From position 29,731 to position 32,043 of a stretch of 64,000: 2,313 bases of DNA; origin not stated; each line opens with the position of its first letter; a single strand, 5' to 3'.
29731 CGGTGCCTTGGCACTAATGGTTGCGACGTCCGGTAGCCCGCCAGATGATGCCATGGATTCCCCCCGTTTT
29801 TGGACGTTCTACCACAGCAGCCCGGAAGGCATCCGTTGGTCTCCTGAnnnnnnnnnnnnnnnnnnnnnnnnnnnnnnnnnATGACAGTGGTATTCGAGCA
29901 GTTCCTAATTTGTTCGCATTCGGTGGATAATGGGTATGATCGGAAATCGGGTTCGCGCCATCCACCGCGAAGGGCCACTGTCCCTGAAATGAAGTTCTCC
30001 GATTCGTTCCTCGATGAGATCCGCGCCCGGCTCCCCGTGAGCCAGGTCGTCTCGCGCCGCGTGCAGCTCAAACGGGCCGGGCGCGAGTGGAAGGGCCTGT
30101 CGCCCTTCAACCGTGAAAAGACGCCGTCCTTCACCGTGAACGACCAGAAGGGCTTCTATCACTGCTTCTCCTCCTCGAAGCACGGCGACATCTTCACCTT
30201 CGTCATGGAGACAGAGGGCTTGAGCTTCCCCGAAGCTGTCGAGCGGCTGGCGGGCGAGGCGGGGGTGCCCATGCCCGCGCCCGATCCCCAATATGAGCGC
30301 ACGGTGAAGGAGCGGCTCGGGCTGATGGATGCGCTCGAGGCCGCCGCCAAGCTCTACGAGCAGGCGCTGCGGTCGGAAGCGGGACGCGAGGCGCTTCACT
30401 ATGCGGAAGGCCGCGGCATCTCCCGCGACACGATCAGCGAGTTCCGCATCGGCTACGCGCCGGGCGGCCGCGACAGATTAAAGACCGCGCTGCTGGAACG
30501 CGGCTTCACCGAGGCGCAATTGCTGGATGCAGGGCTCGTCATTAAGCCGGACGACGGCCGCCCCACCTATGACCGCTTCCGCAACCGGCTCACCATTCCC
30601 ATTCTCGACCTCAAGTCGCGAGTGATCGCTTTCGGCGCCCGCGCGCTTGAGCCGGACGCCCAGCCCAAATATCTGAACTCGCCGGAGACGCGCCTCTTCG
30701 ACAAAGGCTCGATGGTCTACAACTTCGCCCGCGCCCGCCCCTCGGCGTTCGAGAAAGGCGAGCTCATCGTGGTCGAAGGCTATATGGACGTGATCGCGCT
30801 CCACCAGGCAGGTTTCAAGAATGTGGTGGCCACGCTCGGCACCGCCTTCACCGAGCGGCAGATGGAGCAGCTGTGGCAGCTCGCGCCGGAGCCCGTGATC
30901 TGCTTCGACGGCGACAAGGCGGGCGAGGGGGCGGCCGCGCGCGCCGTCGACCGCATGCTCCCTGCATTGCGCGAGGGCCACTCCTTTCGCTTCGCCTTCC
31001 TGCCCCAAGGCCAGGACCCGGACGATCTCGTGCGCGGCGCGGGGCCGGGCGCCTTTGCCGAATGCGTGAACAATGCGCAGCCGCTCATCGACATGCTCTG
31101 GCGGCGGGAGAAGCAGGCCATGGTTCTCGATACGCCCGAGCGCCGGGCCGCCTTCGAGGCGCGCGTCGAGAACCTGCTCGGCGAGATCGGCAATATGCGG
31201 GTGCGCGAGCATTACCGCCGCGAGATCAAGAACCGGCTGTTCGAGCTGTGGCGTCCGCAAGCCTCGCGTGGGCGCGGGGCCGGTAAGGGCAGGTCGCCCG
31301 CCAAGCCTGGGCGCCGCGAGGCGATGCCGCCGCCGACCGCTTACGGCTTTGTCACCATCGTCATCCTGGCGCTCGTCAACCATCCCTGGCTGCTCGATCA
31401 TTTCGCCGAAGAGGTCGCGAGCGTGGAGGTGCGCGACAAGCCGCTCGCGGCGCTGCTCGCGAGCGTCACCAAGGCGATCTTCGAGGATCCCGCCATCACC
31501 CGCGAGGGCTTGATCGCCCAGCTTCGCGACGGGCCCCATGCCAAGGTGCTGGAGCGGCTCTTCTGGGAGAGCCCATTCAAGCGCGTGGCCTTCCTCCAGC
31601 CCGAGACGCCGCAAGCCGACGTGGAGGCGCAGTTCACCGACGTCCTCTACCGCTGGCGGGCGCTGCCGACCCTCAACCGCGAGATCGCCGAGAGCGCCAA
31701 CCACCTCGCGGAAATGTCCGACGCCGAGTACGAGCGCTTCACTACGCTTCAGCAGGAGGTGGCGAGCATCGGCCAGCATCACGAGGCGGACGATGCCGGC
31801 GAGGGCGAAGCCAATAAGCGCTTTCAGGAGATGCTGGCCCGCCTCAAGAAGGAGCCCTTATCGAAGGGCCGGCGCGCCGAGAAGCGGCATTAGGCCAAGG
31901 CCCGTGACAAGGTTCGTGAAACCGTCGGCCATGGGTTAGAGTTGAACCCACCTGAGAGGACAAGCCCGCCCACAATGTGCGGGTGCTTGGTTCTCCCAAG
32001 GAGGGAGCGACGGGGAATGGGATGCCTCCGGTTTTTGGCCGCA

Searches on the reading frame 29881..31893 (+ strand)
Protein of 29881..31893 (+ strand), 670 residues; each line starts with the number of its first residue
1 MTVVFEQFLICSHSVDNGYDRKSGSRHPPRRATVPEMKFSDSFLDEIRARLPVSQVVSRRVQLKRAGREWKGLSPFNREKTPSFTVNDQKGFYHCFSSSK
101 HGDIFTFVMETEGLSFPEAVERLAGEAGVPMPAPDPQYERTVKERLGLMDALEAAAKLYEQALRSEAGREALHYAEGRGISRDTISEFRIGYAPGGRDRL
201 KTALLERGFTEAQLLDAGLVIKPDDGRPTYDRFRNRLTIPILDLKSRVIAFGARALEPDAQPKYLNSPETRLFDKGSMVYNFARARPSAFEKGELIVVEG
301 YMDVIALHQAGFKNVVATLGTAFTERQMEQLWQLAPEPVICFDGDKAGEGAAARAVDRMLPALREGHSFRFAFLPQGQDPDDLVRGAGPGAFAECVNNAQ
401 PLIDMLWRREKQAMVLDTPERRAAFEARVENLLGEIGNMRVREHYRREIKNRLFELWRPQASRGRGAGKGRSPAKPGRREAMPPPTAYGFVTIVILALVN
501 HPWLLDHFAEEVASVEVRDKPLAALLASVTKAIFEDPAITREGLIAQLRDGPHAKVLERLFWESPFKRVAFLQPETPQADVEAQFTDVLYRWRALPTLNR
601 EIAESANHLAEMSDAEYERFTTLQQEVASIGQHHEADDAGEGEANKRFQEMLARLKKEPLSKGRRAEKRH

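Call 79: search_protein_families(library=pfam, proteins=[window:29881-31893:+], max_evalue=1e-8)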
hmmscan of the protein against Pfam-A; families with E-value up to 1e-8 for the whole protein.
window:29881-31893:+ (670 aa): 5 families
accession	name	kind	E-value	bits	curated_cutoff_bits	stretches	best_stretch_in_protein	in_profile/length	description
PF08275.17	DNAG_N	-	4.8e-38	130.6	26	1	159-285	2-127/128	DNA primase catalytic core, N-terminal domain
PF01807.25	Zn_ribbon_DnaG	-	7.4e-29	99.9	24.9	1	41-132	3-94/98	CHC2 zinc finger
PF13155.12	Toprim_2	-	9.7e-21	74.4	22.1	1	296-383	1-87/88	Toprim-like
PF13662.12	Toprim_4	-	1.2e-20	74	25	1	293-360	1-75/85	Toprim domain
PF01751.28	Toprim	-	1.9e-14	54.1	23.1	1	294-365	1-86/96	Toprim domain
